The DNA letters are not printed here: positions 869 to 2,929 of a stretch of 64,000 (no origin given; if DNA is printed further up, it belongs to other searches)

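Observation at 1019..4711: B12 acyl-CoA mutase with an unrecognised specificity signature, plus an HCL-like ligase: candidate new pathway for a quaternary-carbon acid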

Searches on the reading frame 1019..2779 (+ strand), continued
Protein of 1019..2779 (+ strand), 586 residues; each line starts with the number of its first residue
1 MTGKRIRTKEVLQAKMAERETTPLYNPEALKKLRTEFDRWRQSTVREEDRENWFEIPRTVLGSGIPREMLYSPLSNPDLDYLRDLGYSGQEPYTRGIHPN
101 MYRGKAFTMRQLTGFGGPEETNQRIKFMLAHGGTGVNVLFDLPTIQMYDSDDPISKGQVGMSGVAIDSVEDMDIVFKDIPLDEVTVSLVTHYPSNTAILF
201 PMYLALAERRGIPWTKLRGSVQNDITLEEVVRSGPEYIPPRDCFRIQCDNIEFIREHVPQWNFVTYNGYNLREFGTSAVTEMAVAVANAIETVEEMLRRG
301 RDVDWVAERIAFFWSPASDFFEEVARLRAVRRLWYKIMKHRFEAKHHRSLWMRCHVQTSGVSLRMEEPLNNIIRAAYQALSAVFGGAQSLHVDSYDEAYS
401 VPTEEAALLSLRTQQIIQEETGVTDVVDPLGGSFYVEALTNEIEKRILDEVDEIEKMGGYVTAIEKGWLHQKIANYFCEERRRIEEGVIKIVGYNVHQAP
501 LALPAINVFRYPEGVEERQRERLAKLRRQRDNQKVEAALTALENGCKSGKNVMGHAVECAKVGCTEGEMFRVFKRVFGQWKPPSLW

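Call 58: search_dna_similar(query=window:1019-2779:+, collection=plasmids, mode=protein, max_rows=40, max_evalue=1e-40)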
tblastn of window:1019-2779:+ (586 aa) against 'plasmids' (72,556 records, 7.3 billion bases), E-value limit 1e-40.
Records with a match: 427; places in all: 455; records where one place covers at least 80% of the query: 416.
Best place of each record, by identity: <60% 427.
By first word of the organism name: Rhizobium 129; Sinorhizobium 97; Burkholderia 38; Streptomyces 14; Azospirillum 14; Sphingobium 14; Ensifer 9; Paraburkholderia 9; Shinella 8; Natrinema 7; and 55 more.
By predicted mobility (MOB-suite, as given by PLSDB): non-mobilizable 250; conjugative 102; mobilizable 75.
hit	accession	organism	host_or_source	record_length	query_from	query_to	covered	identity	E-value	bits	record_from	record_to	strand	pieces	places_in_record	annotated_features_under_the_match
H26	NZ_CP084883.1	Natrinema zhouii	pure culture,Salt mine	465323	23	586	96%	41.6%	7e-139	452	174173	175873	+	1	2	methylmalonyl-CoA mutase family protein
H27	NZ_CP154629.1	Acetoanaerobium noterae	cell culture,Sludge of a digestion ...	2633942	24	581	95%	41.9%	1e-143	467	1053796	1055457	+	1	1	none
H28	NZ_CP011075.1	Brevibacillus laterosporus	Oryza sativa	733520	63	581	89%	44.1%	8e-133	435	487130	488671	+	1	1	methylmalonyl-CoA mutase family protein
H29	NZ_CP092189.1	Deinococcus sp. KNUC1210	Setaria viridis,cell ...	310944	63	580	88%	43.6%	1e-132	434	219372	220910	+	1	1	methylmalonyl-CoA mutase family protein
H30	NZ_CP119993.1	Halomarina sp. PSR21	cell culture,saline soil from Tarim ...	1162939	18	586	97%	39.5%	4e-133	436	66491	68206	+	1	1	record has no annotation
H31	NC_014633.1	Ilyobacter polytropus DSM 2926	marine mud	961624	19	581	96%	39.6%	9e-134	438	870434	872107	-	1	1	methylmalonyl-CoA mutase family protein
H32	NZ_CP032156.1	Mycobacterium sp. ELW1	whole organism,Stream sediment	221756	48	581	91%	41.7%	6e-123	407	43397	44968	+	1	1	methylmalonyl-CoA mutase family protein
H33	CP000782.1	Xanthobacter autotrophicus Py2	-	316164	19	581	96%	39.4%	1e-122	405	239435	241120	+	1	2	methylmalonyl-CoA mutase, large subunit | LAO/AO transport system ATPase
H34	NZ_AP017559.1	Halopenitus persicus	-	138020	6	582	98%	38.4%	1e-140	458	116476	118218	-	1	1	methylmalonyl-CoA mutase family protein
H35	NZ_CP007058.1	Halostagnicola larsenii XH-48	-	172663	22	581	96%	39.5%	1e-133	437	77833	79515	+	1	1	methylmalonyl-CoA mutase family protein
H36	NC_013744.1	Haloterrigena turkmenica DSM 5511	-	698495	22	581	96%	39.2%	1e-131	432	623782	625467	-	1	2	methylmalonyl-CoA mutase family protein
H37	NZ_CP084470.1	Natrinema salinisoli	cell culture,saline soil sediment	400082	23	581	95%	39.1%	2e-130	428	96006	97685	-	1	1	methylmalonyl-CoA mutase family protein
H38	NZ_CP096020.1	Halocatena salina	cell culture,sediment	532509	24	581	95%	39.2%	2e-127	420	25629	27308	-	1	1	methylmalonyl-CoA mutase family protein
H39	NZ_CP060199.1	Aminobacter sp. MDW-2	cell culture,soil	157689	34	578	93%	40.1%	8e-105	354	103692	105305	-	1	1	scpA: methylmalonyl-CoA mutase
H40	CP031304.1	Natrinema thermotolerans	Cell culture,Korean salt-fermented food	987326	24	581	95%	39.0%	1e-124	411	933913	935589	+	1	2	methylmalonyl-CoA mutase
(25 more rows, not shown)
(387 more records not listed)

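Call 64: get_annotated_region(hit=H28, flank=6000)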
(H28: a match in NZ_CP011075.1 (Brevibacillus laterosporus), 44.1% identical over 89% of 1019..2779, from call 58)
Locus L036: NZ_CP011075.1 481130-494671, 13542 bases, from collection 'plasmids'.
description: Brevibacillus laterosporus strain B9 plasmid unnamed1, complete sequence
organism: Brevibacillus laterosporus (NCBI taxid 1465)
taxonomy: Bacteria; Bacillota; Bacilli; Bacillales; Paenibacillaceae; Brevibacillus; Brevibacillus laterosporus
host: -; source: Oryza sativa; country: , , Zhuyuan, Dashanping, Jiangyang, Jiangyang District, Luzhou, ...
typing (MOB-suite, as given by PLSDB): non-mobilizable
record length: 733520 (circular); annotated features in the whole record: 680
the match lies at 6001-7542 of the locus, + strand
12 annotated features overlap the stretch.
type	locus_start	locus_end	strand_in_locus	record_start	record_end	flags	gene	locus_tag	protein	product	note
CDS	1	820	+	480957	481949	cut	-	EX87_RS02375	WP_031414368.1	thiamine pyrophosphate-dependent dehydrogenase E1 component subunit alpha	-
CDS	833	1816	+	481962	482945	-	-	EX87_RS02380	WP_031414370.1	alpha-ketoacid dehydrogenase subunit beta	-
CDS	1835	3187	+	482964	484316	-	-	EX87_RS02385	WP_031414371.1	dihydrolipoamide acetyltransferase family protein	GO:0006096 - glycolytic process [Evidence IEA]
CDS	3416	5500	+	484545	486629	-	-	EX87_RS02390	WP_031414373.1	stalk domain-containing protein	-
CDS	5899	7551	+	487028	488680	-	-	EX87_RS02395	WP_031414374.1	methylmalonyl-CoA mutase family protein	-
CDS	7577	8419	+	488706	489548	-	mce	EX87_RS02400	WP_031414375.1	methylmalonyl-CoA epimerase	-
CDS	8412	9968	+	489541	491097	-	-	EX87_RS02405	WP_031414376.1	carboxyl transferase domain-containing protein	-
CDS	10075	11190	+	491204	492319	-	-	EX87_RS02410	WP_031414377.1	M20/M25/M40 family metallo-hydrolase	-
CDS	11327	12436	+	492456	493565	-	-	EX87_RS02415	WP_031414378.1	DUF3866 family protein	-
CDS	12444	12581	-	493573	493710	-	-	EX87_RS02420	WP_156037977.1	Z-ring formation inhibitor MciZ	-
CDS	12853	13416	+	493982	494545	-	-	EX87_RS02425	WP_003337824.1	NUDIX hydrolase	-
CDS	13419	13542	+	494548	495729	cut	-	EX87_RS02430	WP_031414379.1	endonuclease Q family protein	-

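Call 65: get_annotated_region(hit=H29, flank=6000)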
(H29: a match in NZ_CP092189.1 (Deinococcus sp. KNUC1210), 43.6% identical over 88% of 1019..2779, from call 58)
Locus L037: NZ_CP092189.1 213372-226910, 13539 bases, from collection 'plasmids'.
description: Deinococcus sp. KNUC1210 plasmid unnamed3, complete sequence
organism: Deinococcus sp. KNUC1210 (NCBI taxid 2917691)
taxonomy: Bacteria; Deinococcota; Deinococci; Deinococcales; Deinococcaceae; Deinococcus; Deinococcus sp. KNUC1210
host: -; source: Setaria viridis,cell culture,rhizospheric soil; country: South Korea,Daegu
typing (MOB-suite, as given by PLSDB): non-mobilizable
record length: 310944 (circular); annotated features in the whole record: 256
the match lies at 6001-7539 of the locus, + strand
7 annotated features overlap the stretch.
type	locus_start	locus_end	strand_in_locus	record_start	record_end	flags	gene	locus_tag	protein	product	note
CDS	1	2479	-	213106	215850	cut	-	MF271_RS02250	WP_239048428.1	VcbS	-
CDS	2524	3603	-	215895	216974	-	-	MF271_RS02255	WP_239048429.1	hypothetical protein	-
CDS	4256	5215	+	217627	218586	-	meaB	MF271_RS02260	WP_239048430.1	methylmalonyl Co-A mutase-associated GTPase MeaB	GO:1903826 - L-arginine transmembrane transport [Evidence IEA]; GO:0015819 - lysine transport [Evidence IEA]; ...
CDS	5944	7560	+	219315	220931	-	-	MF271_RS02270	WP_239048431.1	methylmalonyl-CoA mutase family protein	-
CDS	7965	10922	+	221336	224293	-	-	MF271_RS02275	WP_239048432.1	hypothetical protein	-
CDS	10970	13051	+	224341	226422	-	-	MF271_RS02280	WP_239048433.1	hypothetical protein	-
CDS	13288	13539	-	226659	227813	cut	-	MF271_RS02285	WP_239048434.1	acyl-CoA dehydrogenase family protein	-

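Call 68: search_protein_families(library=ncbifam, proteins=[L014:8013-8813:-, L002:12476-12910:+, L002:12982-14121:+, L018:8835-9854:+, L019:17639-18817:-, L002:6655-7776:+, L002:7789-9009:+, L029:4215-5006:+, L014:13810-14982:+, L019:18912-21008:-], max_evalue=1e-10)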
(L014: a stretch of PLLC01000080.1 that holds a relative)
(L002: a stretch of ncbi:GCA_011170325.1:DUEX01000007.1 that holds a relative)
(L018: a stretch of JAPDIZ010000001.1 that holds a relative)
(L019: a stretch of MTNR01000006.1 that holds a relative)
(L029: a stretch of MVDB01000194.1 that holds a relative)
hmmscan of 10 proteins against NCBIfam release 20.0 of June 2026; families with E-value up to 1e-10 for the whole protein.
L014:8013-8813:- (266 aa): 174 families (the best 25 are shown)
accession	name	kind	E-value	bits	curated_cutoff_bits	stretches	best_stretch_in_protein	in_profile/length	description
NF006072.0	PRK08217.1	subfamily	1.6e-68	231.2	298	1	4-262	1-253/253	3-ketoacyl-(acyl-carrier-protein) reductase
NF004198.0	PRK05653.1-3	equivalog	1.9e-48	165.1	296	1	6-261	5-247/248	3-oxoacyl-ACP reductase FabG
TIGR01830.1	3oxo_ACP_reduc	equivalog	4.4e-45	154.2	297.75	1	11-260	1-238/239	3-oxoacyl-[acyl-carrier-protein] reductase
NF005559.1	PRK07231.1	subfamily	4.2e-40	137.8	215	1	6-260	2-247/249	glucose 1-dehydrogenase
NF009466.0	PRK12826.1-2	subfamily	2e-39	135.6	222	1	9-260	4-244/248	3-oxoacyl-ACP reductase FabG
NF053701.1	CsHdxCHCADhChcB2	equivalog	4.9e-38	131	350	1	7-259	2-241/245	cis-4-hydroxycyclohexanecarboxylate dehydrogenase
TIGR01829.1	AcAcCoA_reduct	subfamily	9.2e-36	123.7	302.1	1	10-260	2-240/242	acetoacetyl-CoA reductase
NF004197.0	PRK05653.1-1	equivalog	2.3e-35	122.4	332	1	6-261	5-247/249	3-oxoacyl-ACP reductase FabG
NF009464.0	PRK12824.1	subfamily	7.9e-35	120.7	269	1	9-260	3-242/245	3-oxoacyl-ACP reductase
NF004199.0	PRK05653.1-4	equivalog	1e-34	120.2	301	1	9-261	6-246/247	3-oxoacyl-ACP reductase FabG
NF005309.0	PRK06841.1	subfamily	6.3e-34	117.6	286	1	4-259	11-251/255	GolD/DthD family dehydrogenase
NF005067.0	PRK06484.1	equivalog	2.3e-33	115.5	713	1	8-260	9-251/524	short chain dehydrogenase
NF004818.0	PRK06172.1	equivalog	2.7e-33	115.4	336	1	4-260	3-250/253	SDR family oxidoreductase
NF005681.0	PRK07478.1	subfamily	9.4e-32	110.4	267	1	4-259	2-248/254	SDR family oxidoreductase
NF004200.0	PRK05653.1-5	equivalog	4.4e-31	108.3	273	1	11-260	5-241/242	3-oxoacyl-ACP reductase FabG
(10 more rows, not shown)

L002:12476-12910:+ (144 aa): 3 families
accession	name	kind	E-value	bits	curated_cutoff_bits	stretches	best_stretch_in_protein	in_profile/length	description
NF006045.0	PRK08190.1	subfamily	5.7e-30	104.6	282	1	13-136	13-138/467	bifunctional enoyl-CoA hydratase/phosphate acetyltransferase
TIGR02278.1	PaaN-DH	equivalog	7.2e-13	47.6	562.8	1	20-131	535-654/664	phenylacetic acid degradation bifunctional protein PaaZ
NF040620.1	fused_HadA_HadB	exception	1.2e-12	48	350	0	22-75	208-261/329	fused (3R)-hydroxyacyl-ACP dehydratase subunits HadA/HadB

L002:12982-14121:+ (379 aa): 23 families
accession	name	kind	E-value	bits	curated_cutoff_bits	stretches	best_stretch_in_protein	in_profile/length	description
NF042972.1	AcrlCoAredClosAcrC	equivalog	9.7e-152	505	640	1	1-378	1-377/378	acryloyl-CoA reductase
NF043006.1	CyhCrbnylCoADH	equivalog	8.2e-104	347.6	650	1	6-376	5-374/380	cyclohexane-1-carbonyl-CoA dehydrogenase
NF042439.1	SulpropCoADesulf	equivalog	5.5e-93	311.7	600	1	14-378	2-371/379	3-sulfinopropanoyl-CoA desulfinase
NF045552.1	GlutCoADH_Des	equivalog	2.8e-91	306.6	470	1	1-374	1-376/387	glutaryl-CoA dehydrogenase Acd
NF058590.1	AcCoDHFadEBacil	equivalog_domain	3e-91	306.7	600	1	5-378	21-411/586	acyl-CoA dehydrogenase FadE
NF045652.1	ProlPCPDhRedW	equivalog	8.3e-79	265.1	650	1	10-377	5-373/376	L-prolyl-[peptidyl-carrier protein] dehydrogenase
NF053553.1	prodigi_MBC_PigA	equivalog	1.6e-77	261.2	500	1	1-377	1-379/381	prodigiosin MBC biosynthesis dehydrogenase PigA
NF008997.0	PRK12341.1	equivalog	1.3e-67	228.6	537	1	1-377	1-376/382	acyl-CoA dehydrogenase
NF002885.1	PRK03354.1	equivalog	7.6e-60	202.9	540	1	1-377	1-373/378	crotonobetainyl-CoA dehydrogenase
NF052270.1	Staph_DH_FadE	equivalog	9.8e-59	199.1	600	1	5-377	21-393/400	acyl-CoA dehydrogenase FadE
TIGR03207.1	cyc_hxne_CoA_dh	equivalog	1e-55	189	575.35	1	6-375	2-369/372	cyclohexanecarboxyl-CoA dehydrogenase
NF049984.1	Rv1679_FadE16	equivalog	2.2e-41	142.4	600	1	28-366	16-354/371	Rv1679 family acyl-CoA dehydrogenase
TIGR03203.1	pimD_small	equivalog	7.8e-41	140.4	652.7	1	2-365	1-364/378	pimeloyl-CoA dehydrogenase small subunit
NF007000.1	PRK09463.1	subfamily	8.5e-31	107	600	1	5-370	43-427/726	acyl-CoA dehydrogenase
NF037942.1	ac_ACP_DH_MbtN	equivalog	1.8e-29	102.7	700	1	12-369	5-357/376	mycobactin biosynthesis acyl-ACP dehydrogenase MbtN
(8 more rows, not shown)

L018:8835-9854:+ (339 aa): 3 families
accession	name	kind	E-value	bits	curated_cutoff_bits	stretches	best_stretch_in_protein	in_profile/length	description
TIGR00750.1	lao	equivalog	4.1e-85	285.5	240.75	1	32-329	1-299/300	methylmalonyl Co-A mutase-associated GTPase MeaB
NF006958.0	PRK09435.1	equivalog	2.9e-63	213.9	329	1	21-332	9-328/333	methylmalonyl Co-A mutase-associated GTPase MeaB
NF045497.1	IsobCoAmut_IcmF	equivalog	2.9e-30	104.8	1500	1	17-222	137-348/1076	fused isobutyryl-CoA mutase/GTPase IcmF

L019:17639-18817:- (392 aa): 28 families (the best 25 are shown)
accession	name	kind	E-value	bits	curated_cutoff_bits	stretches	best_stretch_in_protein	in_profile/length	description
NF004720.0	PRK06064.1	subfamily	3.3e-122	408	420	1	1-390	1-387/389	thiolase domain-containing protein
NF053570.1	AcCoTHIOL_METTL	equivalog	3.5e-114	381.6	600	1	1-388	1-381/385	acetyl-CoA acetyltransferase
NF004810.0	PRK06157.1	equivalog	7.5e-95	318.4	403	1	2-386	7-391/400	acetyl-CoA acetyltransferase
NF009228.0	PRK12578.1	subfamily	1.2e-88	297.3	485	1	2-390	3-387/387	thiolase domain-containing protein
NF005704.0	PRK07516.1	subfamily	1.9e-71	241.1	412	1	2-389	2-386/389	thiolase domain-containing protein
NF006102.0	PRK08256.1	subfamily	2.2e-71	241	436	1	2-386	3-389/394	lipid-transfer protein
NF004982.0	PRK06365.1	equivalog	2e-62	211.7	695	2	1-247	15-257/430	thiolase domain-containing protein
NF053628.1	BnzsclthlBbsBGT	equivalog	2e-62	211.2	750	1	2-379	5-371/389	benzoylsuccinyl-CoA thiolase subunit BbsB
NF004715.0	PRK06059.1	equivalog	6.3e-61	206.5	424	1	2-384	4-396/399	lipid-transfer protein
NF004936.0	PRK06289.1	equivalog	3.7e-60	203.8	375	1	3-389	4-402/405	acetyl-CoA acetyltransferase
NF004811.0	PRK06158.1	subfamily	8.9e-60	202.7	421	1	3-388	9-378/384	acetyl-CoA acetyltransferase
NF006180.0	PRK08313.1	subfamily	7.2e-53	179.8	514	1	2-380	4-374/389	thiolase domain-containing protein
NF006010.0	PRK08142.1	subfamily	1e-51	175.9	462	1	3-379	6-373/388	thiolase domain-containing protein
NF004721.0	PRK06065.1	equivalog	1e-49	169.5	455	1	2-366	10-368/393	thiolase domain-containing protein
NF005892.0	PRK07855.1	subfamily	7e-49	166.7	469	1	3-367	7-368/390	lipid-transfer protein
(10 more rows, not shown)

L002:6655-7776:+ (373 aa): 5 families
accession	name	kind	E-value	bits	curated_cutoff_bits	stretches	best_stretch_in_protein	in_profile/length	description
NF040772.1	double_cubane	equivalog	2.2e-58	198.1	350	1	15-371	8-372/372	double-cubane-cluster-containing anaerobic reductase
NF052456.1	HyiscapDhHadC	equivalog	1.3e-57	195.5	700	1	1-370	1-371/372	(R)-2-hydroxyisocaproyl-CoA dehydratase subunit beta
TIGR03190.1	benz_CoA_bzdN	equivalog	4.5e-51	173.8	453.8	1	21-371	20-371/377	benzoyl-CoA reductase, bzd-type, subunit N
TIGR02263.1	benz_CoA_red_C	equivalog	1.1e-36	126.6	421.15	1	23-370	25-379/380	benzoyl-CoA reductase subunit C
NF052455.1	HyiscapDhHadB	equivalog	2.7e-11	42.8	750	1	115-353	131-372/398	(R)-2-hydroxyisocaproyl-CoA dehydratase subunit alpha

L002:7789-9009:+ (406 aa): 4 families
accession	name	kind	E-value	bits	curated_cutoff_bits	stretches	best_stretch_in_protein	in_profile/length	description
NF052455.1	HyiscapDhHadB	equivalog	3.8e-48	164.1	750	1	16-405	8-394/398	(R)-2-hydroxyisocaproyl-CoA dehydratase subunit alpha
TIGR02260.1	benz_CoA_red_B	equivalog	9.1e-38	130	486.55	1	52-405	50-413/413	benzoyl-CoA reductase subunit B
TIGR03191.1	benz_CoA_bzdO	equivalog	8.9e-36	124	448.6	1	56-308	56-306/430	benzoyl-CoA reductase, bzd-type, subunit O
NF040772.1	double_cubane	equivalog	2.9e-22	79.2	350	1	116-405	89-372/372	double-cubane-cluster-containing anaerobic reductase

L029:4215-5006:+ (263 aa): 51 families (the best 25 are shown)
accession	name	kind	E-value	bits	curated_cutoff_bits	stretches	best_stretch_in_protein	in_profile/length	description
NF009093.0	PRK12429.1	subfamily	4.1e-45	154.1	258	1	2-198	60-256/259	3-hydroxybutyrate dehydrogenase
TIGR01963.1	PHB_DH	subfamily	2.4e-44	151.5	307.05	1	2-198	56-252/255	3-hydroxybutyrate dehydrogenase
NF009931.0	PRK13394.1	subfamily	2.4e-37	128.8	340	1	3-197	63-258/262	3-hydroxybutyrate dehydrogenase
NF005007.0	PRK06398.1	equivalog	2.3e-22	79.4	341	1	3-203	52-250/259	aldose dehydrogenase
NF052562.1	RADHDNL4305835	equivalog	4.1e-19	69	400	1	15-198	74-249/252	NADP-dependent (R)-specific alcohol dehydrogenase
NF005559.1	PRK07231.1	subfamily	9.7e-18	64.6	215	1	3-198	59-247/249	glucose 1-dehydrogenase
NF009466.0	PRK12826.1-2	subfamily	1.3e-17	64.1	222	1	2-199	59-245/248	3-oxoacyl-ACP reductase FabG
NF005309.0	PRK06841.1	subfamily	4.3e-17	62.4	286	1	2-198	67-252/255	GolD/DthD family dehydrogenase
NF005594.0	PRK07326.1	equivalog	6.6e-17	61.8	271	1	3-158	61-214/237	SDR family oxidoreductase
TIGR01830.1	3oxo_ACP_reduc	equivalog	1.5e-16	60.8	297.75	1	2-199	54-239/239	3-oxoacyl-[acyl-carrier-protein] reductase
NF004774.0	PRK06114.1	equivalog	1.9e-16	60.2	360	1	2-198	72-259/262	SDR family oxidoreductase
TIGR02415.1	23BDH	subfamily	2.1e-16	60.1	304.35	1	3-199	56-252/254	acetoin reductase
NF050023.1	7alphHDSH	equivalog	2.8e-16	59.7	450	1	33-200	96-251/259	7alpha-hydroxysteroid dehydrogenase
NF005056.0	PRK06463.1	equivalog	5.2e-16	58.6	339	1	9-199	64-248/255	3-ketoacyl-(acyl-carrier-protein) reductase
NF006213.0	PRK08340.1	equivalog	6.3e-16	58.5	301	1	3-200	55-255/259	SDR family oxidoreductase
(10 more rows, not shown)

L014:13810-14982:+ (390 aa): 6 families
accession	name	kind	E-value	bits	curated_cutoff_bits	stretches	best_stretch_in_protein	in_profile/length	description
NF040821.1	dipep_PepQ_Arch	equivalog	5.6e-22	78.2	630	1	4-387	2-346/346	Xaa-Pro dipeptidase PepQ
NF007310.0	PRK09795.1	equivalog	1.6e-19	70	393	0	92-179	92-176/361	aminopeptidase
NF011720.0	PRK15173.1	subfamily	1.3e-14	54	420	1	211-387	170-340/343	peptidase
NF011173.0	PRK14575.1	equivalog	2.2e-14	53.3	850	1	211-387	233-403/406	putative peptidase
TIGR00500.1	met_pdase_I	equivalog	3.5e-14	52.9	171.35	0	226-357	79-205/247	type I methionyl aminopeptidase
NF011174.0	PRK14576.1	subfamily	6.7e-12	45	487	0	232-386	253-401/405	putative endopeptidase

L019:18912-21008:- (698 aa): 8 families
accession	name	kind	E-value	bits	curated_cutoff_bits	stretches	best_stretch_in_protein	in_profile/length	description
NF004898.0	PRK06259.1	equivalog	3.4e-51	174.4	385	1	311-695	126-486/488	fumarate reductase (CoM/CoB) subunit TfrB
NF045670.1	quin_L_LdhH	equivalog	5.1e-35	120.9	800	1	452-693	462-705/706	L-lactate dehydrogenase (quinone) large subunit LdhH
NF045724.1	ferredox_TmcB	equivalog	8.3e-23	80.6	735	1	318-687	40-420/430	electron transfer complex ferredoxin TmcB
NF045663.1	diclust_near_Sec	equivalog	2.6e-22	78.7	530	1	374-672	349-619/759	pyridine nucleotide-disulfide oxidoreductase/dicluster-binding protein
NF008369.0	PRK11168.1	equivalog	1.5e-19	70.2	278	1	453-671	163-380/401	anaerobic glycerol-3-phosphate dehydrogenase subunit C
NF045711.1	sulf_resp_HmcF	equivalog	2.7e-19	69.3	750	1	318-673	59-427/457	sulfate respiration complex iron-sulfur protein HmcF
NF045796.1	DsrK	equivalog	1e-18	67.2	400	1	316-640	47-382/453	sulfate reduction electron transfer complex DsrMKJOP subunit DsrK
TIGR03290.1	CoB_CoM_SS_C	equivalog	8.9e-11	42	160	0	319-416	2-83/144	CoB--CoM heterodisulfide reductase subunit C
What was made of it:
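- The type-B acyl-CoA dehydrogenase scores best against acryloyl-CoA reductase AcrC, at 505 bits, below the cut-off of 640 (call 68).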

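Call 72: find_encoding_contigs(protein=P0121, flank=8000, max_places=2)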
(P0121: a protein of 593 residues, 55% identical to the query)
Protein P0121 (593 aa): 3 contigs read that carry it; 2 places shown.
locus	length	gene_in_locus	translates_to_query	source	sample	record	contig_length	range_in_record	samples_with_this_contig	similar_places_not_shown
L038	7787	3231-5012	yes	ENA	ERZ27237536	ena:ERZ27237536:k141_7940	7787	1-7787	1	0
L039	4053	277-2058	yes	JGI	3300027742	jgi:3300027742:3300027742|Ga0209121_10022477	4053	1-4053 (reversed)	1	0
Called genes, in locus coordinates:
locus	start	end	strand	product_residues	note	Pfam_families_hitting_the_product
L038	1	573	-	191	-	?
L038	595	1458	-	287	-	PF02737:3HCDH_N, PF00725:3HCDH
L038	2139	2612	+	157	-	PF13452:FAS1_DH_region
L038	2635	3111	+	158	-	PF01575:MaoC_dehydratas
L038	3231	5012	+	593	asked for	PF01642:MM_CoA_mutase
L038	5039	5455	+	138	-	PF02310:B12-binding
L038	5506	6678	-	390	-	PF06050:HGD-D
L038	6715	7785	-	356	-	?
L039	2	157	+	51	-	?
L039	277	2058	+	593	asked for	PF01642:MM_CoA_mutase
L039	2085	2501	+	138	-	PF02310:B12-binding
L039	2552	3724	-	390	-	PF06050:HGD-D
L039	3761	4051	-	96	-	?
